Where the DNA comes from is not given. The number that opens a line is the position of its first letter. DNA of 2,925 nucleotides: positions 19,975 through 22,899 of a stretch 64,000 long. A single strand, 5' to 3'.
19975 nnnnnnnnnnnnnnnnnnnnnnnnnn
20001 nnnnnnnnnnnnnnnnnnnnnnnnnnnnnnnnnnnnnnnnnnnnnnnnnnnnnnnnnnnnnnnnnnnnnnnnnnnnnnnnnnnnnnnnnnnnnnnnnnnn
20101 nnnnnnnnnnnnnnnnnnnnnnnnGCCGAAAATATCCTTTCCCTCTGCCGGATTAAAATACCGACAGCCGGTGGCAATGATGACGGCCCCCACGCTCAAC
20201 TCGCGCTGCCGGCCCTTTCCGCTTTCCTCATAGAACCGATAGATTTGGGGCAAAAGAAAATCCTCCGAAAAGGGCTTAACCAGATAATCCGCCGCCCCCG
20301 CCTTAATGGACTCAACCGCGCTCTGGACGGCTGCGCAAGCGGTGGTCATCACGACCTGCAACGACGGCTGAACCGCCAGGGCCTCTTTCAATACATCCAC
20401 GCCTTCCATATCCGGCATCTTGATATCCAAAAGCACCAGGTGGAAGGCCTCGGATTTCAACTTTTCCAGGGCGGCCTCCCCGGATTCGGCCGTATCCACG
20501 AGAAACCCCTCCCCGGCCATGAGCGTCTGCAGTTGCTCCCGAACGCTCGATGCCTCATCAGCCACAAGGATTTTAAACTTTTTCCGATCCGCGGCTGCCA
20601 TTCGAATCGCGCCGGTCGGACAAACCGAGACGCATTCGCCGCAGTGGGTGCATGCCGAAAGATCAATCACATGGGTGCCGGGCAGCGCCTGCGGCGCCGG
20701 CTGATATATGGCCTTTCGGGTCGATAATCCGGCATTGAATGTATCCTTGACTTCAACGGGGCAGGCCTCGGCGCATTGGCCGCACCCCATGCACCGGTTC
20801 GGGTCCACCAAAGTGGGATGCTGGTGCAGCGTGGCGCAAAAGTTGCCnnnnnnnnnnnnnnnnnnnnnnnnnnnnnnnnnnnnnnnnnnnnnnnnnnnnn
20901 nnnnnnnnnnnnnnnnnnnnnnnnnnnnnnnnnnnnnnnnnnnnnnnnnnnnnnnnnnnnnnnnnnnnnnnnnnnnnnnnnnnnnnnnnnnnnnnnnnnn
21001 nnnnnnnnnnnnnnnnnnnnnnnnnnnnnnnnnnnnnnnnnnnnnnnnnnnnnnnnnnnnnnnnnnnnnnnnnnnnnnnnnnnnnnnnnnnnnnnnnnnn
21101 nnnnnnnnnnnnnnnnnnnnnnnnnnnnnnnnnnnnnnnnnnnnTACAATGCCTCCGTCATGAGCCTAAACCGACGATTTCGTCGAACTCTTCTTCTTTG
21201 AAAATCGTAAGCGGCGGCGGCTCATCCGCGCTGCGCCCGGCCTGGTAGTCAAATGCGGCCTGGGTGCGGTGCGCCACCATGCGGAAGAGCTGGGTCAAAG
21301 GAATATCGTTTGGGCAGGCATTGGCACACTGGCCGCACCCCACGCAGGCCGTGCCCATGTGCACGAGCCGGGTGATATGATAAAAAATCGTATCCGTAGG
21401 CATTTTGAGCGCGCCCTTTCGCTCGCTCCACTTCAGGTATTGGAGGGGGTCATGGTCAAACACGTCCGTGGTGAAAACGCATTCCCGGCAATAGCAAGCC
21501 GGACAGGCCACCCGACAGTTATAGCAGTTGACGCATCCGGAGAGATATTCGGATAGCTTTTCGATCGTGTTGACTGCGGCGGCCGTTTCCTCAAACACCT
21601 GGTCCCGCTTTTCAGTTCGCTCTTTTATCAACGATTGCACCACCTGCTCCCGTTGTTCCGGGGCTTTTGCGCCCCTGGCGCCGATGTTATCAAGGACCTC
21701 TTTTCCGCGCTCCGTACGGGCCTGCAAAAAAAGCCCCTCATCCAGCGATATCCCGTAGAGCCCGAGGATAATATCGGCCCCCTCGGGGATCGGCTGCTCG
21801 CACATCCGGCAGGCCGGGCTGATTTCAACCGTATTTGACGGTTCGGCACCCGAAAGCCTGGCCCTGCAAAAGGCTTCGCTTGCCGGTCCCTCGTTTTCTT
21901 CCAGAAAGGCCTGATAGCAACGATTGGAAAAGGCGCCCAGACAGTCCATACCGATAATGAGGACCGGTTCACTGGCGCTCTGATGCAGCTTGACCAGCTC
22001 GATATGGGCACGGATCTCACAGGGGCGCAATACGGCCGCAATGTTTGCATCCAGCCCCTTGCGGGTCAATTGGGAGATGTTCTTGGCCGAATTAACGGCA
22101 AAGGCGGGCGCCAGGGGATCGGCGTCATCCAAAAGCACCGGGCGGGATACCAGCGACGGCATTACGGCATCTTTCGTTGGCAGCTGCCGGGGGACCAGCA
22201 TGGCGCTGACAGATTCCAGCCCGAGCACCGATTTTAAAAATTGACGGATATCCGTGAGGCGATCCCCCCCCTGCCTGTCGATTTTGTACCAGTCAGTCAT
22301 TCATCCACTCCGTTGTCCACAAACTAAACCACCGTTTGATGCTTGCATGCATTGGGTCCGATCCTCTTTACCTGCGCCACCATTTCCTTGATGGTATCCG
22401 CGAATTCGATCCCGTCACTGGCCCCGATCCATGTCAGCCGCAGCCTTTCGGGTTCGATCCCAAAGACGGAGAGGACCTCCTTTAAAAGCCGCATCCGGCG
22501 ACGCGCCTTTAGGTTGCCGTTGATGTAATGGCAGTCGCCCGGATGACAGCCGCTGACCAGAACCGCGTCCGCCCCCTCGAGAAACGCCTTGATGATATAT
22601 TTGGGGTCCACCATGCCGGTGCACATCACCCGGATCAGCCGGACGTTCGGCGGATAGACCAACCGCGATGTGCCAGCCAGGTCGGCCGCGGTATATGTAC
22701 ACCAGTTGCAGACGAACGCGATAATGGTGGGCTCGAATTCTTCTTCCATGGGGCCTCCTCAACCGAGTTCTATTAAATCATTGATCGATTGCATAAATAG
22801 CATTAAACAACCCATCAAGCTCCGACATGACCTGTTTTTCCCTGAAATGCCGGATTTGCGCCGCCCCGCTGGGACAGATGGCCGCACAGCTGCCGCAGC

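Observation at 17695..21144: CheY-like phospho-receiver domain embedded inside a tandem HdrA flavin/FeS electron-bifurcation subunit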

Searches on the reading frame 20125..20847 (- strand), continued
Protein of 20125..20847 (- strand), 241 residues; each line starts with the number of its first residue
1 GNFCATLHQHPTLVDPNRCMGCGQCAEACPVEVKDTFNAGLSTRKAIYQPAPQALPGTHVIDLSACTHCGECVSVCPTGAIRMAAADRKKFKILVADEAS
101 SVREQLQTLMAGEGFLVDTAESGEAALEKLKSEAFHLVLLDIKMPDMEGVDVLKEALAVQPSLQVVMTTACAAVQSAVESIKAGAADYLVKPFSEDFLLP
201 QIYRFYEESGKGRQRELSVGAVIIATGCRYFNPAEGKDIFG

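Call 71: find_encoding_contigs(protein=P0277, flank=8000, max_places=1)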
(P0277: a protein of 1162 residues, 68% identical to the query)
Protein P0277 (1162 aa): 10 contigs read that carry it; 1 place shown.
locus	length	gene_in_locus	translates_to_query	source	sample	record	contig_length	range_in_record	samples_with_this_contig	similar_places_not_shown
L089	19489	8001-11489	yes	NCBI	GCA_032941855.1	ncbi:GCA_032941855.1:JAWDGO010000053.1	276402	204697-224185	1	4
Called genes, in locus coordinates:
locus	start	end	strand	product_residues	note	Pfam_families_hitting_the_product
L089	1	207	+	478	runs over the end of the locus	-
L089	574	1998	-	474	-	PF00072:Response_reg, PF07724:AAA_2 (faint), PF00158:Sigma54_activat, PF01078:Mg_chelatase (faint), PF14532:Sigma54_activ_2, PF07728:AAA_5, PF25601:AAA_lid_14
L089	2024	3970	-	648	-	PF00989:PAS, PF08448:PAS_4, PF13188:PAS_8, PF13426:PAS_9, PF00512:HisKA, PF02518:HATPase_c, PF00072:Response_reg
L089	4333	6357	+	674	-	PF00890:FAD_binding_2, PF01134:GIDA (weak), PF01266:DAO (weak), PF07992:Pyr_redox_2, PF12831:FAD_oxidored, PF13450:NAD_binding_8, PF12838:Fer4_7, PF14697:Fer4_21, +9 more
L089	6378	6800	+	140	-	PF02662:FlpD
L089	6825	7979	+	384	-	PF04432:FrhB_FdhB_C (faint), PF13237:Fer4_10 (faint)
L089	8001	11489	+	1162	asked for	PF00890:FAD_binding_2 (weak), PF01266:DAO (weak), PF12831:FAD_oxidored, PF13450:NAD_binding_8, PF13187:Fer4_9, PF13450:NAD_binding_8, PF12838:Fer4_7, PF13237:Fer4_10, +18 more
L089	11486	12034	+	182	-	PF13183:Fer4_8, PF13187:Fer4_9, PF13534:Fer4_17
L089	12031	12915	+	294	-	PF02754:CCG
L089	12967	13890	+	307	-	PF00582:Usp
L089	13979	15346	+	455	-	PF13187:Fer4_9 (faint), PF12797:Fer4_2 (faint), PF13183:Fer4_8, PF13237:Fer4_10 (weak), PF13484:Fer4_16 (weak), PF13534:Fer4_17, PF02754:CCG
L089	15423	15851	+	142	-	PF00589:Phage_integrase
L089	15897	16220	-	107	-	PF21716:dnstrm_HI1420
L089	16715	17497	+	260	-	PF23023:Anti-Pycsar_Apyc1 (weak), PF00753:Lactamase_B (weak), PF02112:PDEase_II, PF12706:Lactamase_B_2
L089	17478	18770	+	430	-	PF02875:Mur_ligase_C (weak)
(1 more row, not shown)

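Call 72: find_encoding_contigs(protein=P0350, flank=8000, max_places=1)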
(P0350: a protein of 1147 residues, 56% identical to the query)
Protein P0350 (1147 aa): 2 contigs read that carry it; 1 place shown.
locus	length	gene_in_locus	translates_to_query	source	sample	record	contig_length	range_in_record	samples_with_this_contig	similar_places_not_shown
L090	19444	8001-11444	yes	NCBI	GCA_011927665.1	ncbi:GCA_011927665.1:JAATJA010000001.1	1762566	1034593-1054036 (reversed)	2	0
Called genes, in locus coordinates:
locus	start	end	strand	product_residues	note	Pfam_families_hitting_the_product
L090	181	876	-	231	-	PF00753:Lactamase_B, PF13483:Lactamase_B_3, PF12706:Lactamase_B_2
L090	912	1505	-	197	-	PF02441:Flavoprotein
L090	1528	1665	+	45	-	-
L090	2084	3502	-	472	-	PF00072:Response_reg, PF01078:Mg_chelatase (faint), PF00158:Sigma54_activat, PF14532:Sigma54_activ_2, PF00004:AAA (weak), PF07724:AAA_2, PF07728:AAA_5, PF25601:AAA_lid_14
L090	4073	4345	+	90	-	PF01527:HTH_Tnp_1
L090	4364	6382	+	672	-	PF00890:FAD_binding_2, PF01134:GIDA (weak), PF12831:FAD_oxidored, PF13450:NAD_binding_8, PF13484:Fer4_16, PF12838:Fer4_7, PF13237:Fer4_10, PF14697:Fer4_21, +9 more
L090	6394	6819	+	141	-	PF02662:FlpD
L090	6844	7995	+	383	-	PF04432:FrhB_FdhB_C (faint), PF13183:Fer4_8 (weak), PF13237:Fer4_10 (faint)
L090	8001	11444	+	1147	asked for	PF00037:Fer4 (weak), PF13187:Fer4_9 (weak), PF00037:Fer4 (weak), PF00072:Response_reg (weak), PF00890:FAD_binding_2 (weak), PF13237:Fer4_10, PF12838:Fer4_7, PF13187:Fer4_9, +11 more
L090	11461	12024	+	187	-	PF13534:Fer4_17, PF13183:Fer4_8, PF13187:Fer4_9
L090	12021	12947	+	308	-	PF02754:CCG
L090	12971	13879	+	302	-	PF00582:Usp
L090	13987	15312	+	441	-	PF17179:Fer4_22 (faint), PF13183:Fer4_8, PF13187:Fer4_9 (weak), PF13237:Fer4_10 (weak), PF13534:Fer4_17, PF02754:CCG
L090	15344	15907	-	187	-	PF13489:Methyltransf_23, PF01209:Ubie_methyltran (weak), PF13847:Methyltransf_31, PF08241:Methyltransf_11, PF08242:Methyltransf_12, PF13649:Methyltransf_25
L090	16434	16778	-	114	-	-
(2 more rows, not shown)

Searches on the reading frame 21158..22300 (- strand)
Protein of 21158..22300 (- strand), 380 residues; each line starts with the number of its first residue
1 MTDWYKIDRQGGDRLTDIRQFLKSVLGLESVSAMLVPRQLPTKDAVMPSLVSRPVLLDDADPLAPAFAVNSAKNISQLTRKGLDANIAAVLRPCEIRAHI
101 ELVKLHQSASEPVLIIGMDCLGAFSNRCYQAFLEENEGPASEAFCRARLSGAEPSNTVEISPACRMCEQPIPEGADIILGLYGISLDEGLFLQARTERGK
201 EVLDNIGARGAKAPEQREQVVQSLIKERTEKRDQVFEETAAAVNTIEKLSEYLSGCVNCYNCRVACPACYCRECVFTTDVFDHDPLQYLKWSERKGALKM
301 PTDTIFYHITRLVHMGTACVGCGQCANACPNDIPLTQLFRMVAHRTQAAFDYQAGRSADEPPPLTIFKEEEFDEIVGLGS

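Call 7: search_protein_families(library=pfam, proteins=[window:21158-22300:-], max_evalue=0.001)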
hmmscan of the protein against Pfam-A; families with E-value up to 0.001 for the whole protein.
window:21158-22300:- (380 aa): 5 families
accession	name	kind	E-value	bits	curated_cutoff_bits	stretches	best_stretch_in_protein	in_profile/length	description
PF04432.18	FrhB_FdhB_C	-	6.4e-11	42.8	23.3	1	86-210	3-140/150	Coenzyme F420 hydrogenase/dehydrogenase, beta subunit C terminus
PF13237.11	Fer4_10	-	2.4e-05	24.6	25.5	1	313-340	3-22/53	4Fe-4S dicluster domain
PF13183.11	Fer4_8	-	7.3e-05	23.7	27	1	253-333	2-68/68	4Fe-4S dicluster domain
PF13187.11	Fer4_9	-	0.0001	22.7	27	1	256-332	2-50/52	4Fe-4S dicluster domain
PF00037.32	Fer4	-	0.00029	21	21.1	1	318-333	7-22/24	4Fe-4S binding domain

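Call 19: search_protein_families(library=ncbifam, proteins=[window:21158-22300:-], max_evalue=0.00001)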
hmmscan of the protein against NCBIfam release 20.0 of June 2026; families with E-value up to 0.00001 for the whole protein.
window:21158-22300:- (380 aa): 2 families
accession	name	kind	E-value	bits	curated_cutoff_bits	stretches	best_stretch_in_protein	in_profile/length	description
TIGR02910.1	sulfite_red_A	equivalog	9.7e-07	28.3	323.15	0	216-282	183-245/334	anaerobic sulfite reductase subunit AsrA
TIGR00314.1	cdhA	equivalog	4.2e-06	24.9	781.3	0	310-347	430-467/784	CO dehydrogenase/acetyl-CoA synthase complex subunit alpha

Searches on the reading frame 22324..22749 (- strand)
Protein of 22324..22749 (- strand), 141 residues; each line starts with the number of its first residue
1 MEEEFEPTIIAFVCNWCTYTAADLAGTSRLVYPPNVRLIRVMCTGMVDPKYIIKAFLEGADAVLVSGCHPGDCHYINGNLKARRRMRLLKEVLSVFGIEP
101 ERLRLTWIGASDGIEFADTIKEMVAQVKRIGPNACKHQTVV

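Call 7: search_protein_families(library=pfam, proteins=[window:22324-22749:-], max_evalue=0.001)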
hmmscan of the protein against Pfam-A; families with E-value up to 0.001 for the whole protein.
window:22324-22749:- (141 aa): 1 family
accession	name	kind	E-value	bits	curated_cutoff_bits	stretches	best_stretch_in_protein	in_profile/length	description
PF02662.21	FlpD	-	1.3e-54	183.9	22.3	1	9-131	1-123/123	Methyl-viologen-reducing hydrogenase, delta subunit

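Call 19: search_protein_families(library=ncbifam, proteins=[window:22324-22749:-], max_evalue=0.00001)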
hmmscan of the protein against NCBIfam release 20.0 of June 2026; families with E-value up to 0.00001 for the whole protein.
window:22324-22749:- (141 aa): 4 families
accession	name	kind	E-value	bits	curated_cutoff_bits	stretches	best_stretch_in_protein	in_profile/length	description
NF040770.1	hetero_SS_HdrA2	exception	3.6e-54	184.1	1100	1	3-133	644-774/777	CoB-CoM heterodisulfide reductase HdrA2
NF045873.1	F420_non_VhuD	exception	6.1e-44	149.3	215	1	6-136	1-131/132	F420-non-reducing hydrogenase iron-sulfur subunit VhuD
NF041891.1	hdrA_Methbact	equivalog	2.8e-13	49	1300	1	5-127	642-758/762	ferredoxin:CoB-CoM heterodisulfide reductase subunit HdrA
NF041778.1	hetero_SS_HdrA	equivalog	1.2e-06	26.7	1400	1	8-66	655-713/771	ferredoxin:CoB-CoM heterodisulfide reductase subunit HdrA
